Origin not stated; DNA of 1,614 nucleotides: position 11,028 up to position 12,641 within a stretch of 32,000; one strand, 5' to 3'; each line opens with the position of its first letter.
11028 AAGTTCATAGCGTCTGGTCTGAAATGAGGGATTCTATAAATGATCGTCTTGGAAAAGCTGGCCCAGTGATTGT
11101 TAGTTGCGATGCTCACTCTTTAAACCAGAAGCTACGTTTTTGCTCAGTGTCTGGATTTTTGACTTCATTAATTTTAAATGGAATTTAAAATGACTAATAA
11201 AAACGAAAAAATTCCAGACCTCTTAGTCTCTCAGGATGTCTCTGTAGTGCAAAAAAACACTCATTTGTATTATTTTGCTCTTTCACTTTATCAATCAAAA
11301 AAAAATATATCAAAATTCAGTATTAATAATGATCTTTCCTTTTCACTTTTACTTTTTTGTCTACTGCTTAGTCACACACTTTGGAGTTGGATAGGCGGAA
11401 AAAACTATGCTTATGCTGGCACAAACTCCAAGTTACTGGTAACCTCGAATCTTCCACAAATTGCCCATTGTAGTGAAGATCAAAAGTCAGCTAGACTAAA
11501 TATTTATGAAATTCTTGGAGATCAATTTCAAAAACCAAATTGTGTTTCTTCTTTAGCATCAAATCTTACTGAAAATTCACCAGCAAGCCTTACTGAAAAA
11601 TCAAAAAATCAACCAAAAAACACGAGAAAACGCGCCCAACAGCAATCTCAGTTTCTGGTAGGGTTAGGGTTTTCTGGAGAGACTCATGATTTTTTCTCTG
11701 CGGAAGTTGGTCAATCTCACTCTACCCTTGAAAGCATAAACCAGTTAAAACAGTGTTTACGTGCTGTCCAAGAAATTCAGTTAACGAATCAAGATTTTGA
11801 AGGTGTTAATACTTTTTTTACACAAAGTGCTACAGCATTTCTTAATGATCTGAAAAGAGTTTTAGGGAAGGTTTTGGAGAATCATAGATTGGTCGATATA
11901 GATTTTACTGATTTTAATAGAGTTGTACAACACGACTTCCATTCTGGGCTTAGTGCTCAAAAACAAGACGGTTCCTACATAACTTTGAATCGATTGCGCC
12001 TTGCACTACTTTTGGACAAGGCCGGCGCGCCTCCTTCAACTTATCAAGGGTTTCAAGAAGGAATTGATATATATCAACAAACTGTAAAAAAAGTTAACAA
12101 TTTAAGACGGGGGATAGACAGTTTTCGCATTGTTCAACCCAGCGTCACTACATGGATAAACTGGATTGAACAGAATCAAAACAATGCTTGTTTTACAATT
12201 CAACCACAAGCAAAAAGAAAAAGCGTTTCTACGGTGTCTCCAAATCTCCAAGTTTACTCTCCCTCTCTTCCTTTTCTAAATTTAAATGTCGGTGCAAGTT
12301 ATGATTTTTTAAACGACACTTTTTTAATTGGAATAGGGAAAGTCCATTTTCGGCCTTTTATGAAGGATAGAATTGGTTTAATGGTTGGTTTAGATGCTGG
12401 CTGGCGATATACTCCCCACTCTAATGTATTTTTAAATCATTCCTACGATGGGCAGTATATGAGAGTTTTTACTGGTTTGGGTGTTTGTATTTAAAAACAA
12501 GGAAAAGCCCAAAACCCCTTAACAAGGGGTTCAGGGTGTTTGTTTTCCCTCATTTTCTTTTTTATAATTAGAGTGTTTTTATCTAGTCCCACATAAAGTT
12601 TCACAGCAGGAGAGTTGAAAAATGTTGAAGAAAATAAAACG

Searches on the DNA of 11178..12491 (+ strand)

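Call 38: search_rna_families(sources=[L001, L003], threshold=gathering)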
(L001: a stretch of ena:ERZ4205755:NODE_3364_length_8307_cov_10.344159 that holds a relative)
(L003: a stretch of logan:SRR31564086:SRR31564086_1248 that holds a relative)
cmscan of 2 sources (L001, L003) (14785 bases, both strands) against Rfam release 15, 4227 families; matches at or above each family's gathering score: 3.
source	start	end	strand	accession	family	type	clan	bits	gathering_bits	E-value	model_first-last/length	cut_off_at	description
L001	1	420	+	RF02541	LSU_rRNA_bacteria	Gene; rRNA;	CL00112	432.3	50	3.4e-139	2231-2651/2925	5'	Bacterial large subunit ribosomal RNA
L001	1640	1758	+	RF00001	5S_rRNA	Gene; rRNA;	CL00113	60.5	38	7.5e-11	1-120/120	no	5S ribosomal RNA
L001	7209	7292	-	RF00005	tRNA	Gene; tRNA;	CL00001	48.8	29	4.8e-08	1-71/71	no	tRNA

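Call 56: search_rna_families(sources=[L004, L005, L007, L008, L009], threshold=gathering)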
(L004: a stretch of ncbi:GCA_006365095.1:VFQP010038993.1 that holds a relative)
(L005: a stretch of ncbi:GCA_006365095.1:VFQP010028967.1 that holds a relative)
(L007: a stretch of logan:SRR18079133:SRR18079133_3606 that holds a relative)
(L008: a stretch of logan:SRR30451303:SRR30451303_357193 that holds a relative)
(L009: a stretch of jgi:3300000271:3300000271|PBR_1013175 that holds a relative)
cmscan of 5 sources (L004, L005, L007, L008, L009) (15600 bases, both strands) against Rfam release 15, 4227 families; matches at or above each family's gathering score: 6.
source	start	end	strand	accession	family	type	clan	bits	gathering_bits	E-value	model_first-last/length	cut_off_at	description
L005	1809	2914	-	RF02541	LSU_rRNA_bacteria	Gene; rRNA;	CL00112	245.2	50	3.3e-77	2567-2925/2925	5'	Bacterial large subunit ribosomal RNA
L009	3057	3316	-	RF02541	LSU_rRNA_bacteria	Gene; rRNA;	CL00112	235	50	7.7e-74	2656-2925/2925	5'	Bacterial large subunit ribosomal RNA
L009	2817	2933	-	RF00001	5S_rRNA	Gene; rRNA;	CL00113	79.1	38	9.4e-16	1-120/120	no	5S ribosomal RNA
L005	1576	1692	-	RF00001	5S_rRNA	Gene; rRNA;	CL00113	60.7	38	7.1e-11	1-120/120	no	5S ribosomal RNA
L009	925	1006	+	RF00005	tRNA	Gene; tRNA;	CL00001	57.5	29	2.1e-10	1-71/71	no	tRNA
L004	322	406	+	RF00005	tRNA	Gene; tRNA;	CL00001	31.1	29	0.004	1-71/71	no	tRNA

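Call 91: search_rna_families(sources=[L011, L012, L013], threshold=gathering)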
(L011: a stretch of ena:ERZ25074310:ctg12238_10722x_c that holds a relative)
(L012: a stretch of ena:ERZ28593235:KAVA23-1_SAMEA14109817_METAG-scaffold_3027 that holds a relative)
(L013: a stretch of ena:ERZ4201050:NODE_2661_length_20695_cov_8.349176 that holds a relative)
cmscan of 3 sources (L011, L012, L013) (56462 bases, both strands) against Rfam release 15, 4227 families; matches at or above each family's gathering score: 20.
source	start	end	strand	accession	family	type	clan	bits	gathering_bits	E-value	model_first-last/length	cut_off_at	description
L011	4706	7634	-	RF02541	LSU_rRNA_bacteria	Gene; rRNA;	CL00112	2712.7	50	0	1-2925/2925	no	Bacterial large subunit ribosomal RNA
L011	8250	9739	-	RF00177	SSU_rRNA_bacteria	Gene; rRNA;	CL00111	1549.6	50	0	1-1533/1533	no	Bacterial small subunit ribosomal RNA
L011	7995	8068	-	RF00005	tRNA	Gene; tRNA;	CL00001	75.8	29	7.2e-15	1-71/71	no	tRNA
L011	7900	7972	-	RF00005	tRNA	Gene; tRNA;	CL00001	72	29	7.9e-14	1-71/71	no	tRNA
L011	20063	20134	-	RF00005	tRNA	Gene; tRNA;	CL00001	69.6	29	3.5e-13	1-71/71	no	tRNA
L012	548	619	+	RF00005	tRNA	Gene; tRNA;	CL00001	69.6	29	3.5e-13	1-71/71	no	tRNA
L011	3798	3870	-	RF00005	tRNA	Gene; tRNA;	CL00001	68.4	29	7.4e-13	1-71/71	no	tRNA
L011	20146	20219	-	RF00005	tRNA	Gene; tRNA;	CL00001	68.3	29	8.2e-13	1-71/71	no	tRNA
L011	581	653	+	RF00005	tRNA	Gene; tRNA;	CL00001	67.2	29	1.7e-12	1-71/71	no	tRNA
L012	217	290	-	RF00005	tRNA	Gene; tRNA;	CL00001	65.8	29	3.9e-12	1-71/71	no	tRNA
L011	4531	4646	-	RF00001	5S_rRNA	Gene; rRNA;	CL00113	65.6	38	1.3e-11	1-120/120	no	5S ribosomal RNA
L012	671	757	+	RF00005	tRNA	Gene; tRNA;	CL00001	61.3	29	6.8e-11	1-71/71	no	tRNA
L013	20573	20653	-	RF00005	tRNA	Gene; tRNA;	CL00001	58.6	29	3.7e-10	1-71/71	no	tRNA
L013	18733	18791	+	RF00029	Intron_gpII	Intron;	-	57.7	40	9.1e-09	1-77/77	no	Group II catalytic intron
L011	4155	4235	+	RF00005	tRNA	Gene; tRNA;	CL00001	57.6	29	7e-10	1-71/71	no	tRNA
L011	19104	19179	+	RF00005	tRNA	Gene; tRNA;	CL00001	53.1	29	1.3e-08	1-71/71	no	tRNA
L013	12430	12513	+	RF00005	tRNA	Gene; tRNA;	CL00001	51.2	29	4.1e-08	1-71/71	no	tRNA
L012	32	104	-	RF00005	tRNA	Gene; tRNA;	CL00001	50.5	29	6.2e-08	1-71/71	no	tRNA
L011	14415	14501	-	RF00005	tRNA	Gene; tRNA;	CL00001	49.5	29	1.2e-07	1-71/71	no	tRNA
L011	14102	14186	-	RF00005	tRNA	Gene; tRNA;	CL00001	44.5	29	2.9e-06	1-71/71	no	tRNA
